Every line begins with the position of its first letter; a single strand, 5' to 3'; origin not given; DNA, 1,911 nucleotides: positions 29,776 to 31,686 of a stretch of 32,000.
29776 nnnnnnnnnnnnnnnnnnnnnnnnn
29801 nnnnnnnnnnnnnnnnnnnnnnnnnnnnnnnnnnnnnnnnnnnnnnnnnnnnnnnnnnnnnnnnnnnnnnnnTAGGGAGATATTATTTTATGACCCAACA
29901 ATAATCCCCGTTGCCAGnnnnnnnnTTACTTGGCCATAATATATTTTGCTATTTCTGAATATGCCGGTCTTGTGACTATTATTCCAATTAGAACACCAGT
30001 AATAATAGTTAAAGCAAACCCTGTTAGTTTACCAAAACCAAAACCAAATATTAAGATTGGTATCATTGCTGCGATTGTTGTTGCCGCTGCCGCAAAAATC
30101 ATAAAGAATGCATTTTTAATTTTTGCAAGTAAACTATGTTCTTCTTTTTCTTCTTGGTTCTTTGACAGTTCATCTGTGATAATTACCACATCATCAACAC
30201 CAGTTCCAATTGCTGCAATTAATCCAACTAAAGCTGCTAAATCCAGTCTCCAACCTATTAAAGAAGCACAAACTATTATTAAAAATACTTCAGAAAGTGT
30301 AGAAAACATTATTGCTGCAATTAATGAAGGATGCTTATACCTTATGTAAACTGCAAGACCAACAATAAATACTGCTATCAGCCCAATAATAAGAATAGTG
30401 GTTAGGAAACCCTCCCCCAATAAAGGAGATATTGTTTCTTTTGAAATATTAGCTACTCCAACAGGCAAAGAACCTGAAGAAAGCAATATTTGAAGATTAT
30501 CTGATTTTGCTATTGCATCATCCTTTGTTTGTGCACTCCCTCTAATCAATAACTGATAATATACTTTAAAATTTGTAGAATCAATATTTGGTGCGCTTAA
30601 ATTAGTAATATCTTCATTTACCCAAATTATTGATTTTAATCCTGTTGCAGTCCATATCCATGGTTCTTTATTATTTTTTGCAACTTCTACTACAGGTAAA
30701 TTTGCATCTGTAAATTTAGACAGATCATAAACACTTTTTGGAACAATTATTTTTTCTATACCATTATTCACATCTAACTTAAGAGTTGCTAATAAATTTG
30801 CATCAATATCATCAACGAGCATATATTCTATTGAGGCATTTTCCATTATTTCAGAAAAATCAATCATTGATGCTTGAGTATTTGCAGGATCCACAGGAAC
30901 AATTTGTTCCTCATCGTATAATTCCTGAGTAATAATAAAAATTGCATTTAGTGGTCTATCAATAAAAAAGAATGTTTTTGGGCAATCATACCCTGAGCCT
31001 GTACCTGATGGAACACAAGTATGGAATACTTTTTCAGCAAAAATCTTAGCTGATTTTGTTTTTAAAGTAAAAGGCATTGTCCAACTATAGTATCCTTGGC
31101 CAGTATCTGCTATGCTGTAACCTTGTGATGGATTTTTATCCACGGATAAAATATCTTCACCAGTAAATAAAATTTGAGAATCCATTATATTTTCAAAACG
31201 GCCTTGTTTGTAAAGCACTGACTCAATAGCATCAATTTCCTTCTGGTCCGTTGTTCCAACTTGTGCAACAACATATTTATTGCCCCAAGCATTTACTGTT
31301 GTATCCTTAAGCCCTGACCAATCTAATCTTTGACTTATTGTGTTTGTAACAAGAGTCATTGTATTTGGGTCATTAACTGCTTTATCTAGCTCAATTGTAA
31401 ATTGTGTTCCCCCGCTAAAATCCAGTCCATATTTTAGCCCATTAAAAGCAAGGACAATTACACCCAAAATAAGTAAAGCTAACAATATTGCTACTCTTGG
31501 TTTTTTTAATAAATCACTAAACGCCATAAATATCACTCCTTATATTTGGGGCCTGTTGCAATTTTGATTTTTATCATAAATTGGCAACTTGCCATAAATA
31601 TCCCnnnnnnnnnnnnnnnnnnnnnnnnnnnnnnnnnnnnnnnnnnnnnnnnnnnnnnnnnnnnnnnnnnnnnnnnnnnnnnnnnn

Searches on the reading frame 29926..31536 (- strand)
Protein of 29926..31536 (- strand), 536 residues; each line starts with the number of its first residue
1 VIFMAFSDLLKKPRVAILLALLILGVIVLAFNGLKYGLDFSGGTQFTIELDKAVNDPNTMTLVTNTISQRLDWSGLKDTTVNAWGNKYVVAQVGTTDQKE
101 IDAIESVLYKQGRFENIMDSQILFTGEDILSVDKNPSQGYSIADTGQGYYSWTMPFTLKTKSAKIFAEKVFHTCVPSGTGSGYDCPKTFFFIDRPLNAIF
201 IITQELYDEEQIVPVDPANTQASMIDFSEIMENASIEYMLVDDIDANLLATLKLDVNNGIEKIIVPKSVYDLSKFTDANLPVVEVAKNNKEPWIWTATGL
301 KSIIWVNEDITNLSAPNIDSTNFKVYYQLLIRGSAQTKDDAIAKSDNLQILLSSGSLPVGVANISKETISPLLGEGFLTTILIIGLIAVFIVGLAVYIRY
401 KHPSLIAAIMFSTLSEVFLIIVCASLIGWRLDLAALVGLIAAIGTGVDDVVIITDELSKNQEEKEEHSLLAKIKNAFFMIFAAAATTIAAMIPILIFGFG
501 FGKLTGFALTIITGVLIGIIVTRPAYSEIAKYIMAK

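Call 19: search_protein_families(library=pfam, proteins=[window:29926-31536:-], max_evalue=0.001)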
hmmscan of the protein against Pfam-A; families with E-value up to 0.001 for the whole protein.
window:29926-31536:- (536 aa): 2 families
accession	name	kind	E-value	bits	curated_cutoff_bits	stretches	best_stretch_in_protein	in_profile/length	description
PF02355.23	SecD_SecF_C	-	4.7e-16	59.2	20.5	1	362-522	14-175/189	Protein export membrane protein SecD/SecF, C-terminal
PF07549.19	Sec_GG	-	1.3e-09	37.7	20.3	1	27-54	1-28/28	SecD/SecF GG Motif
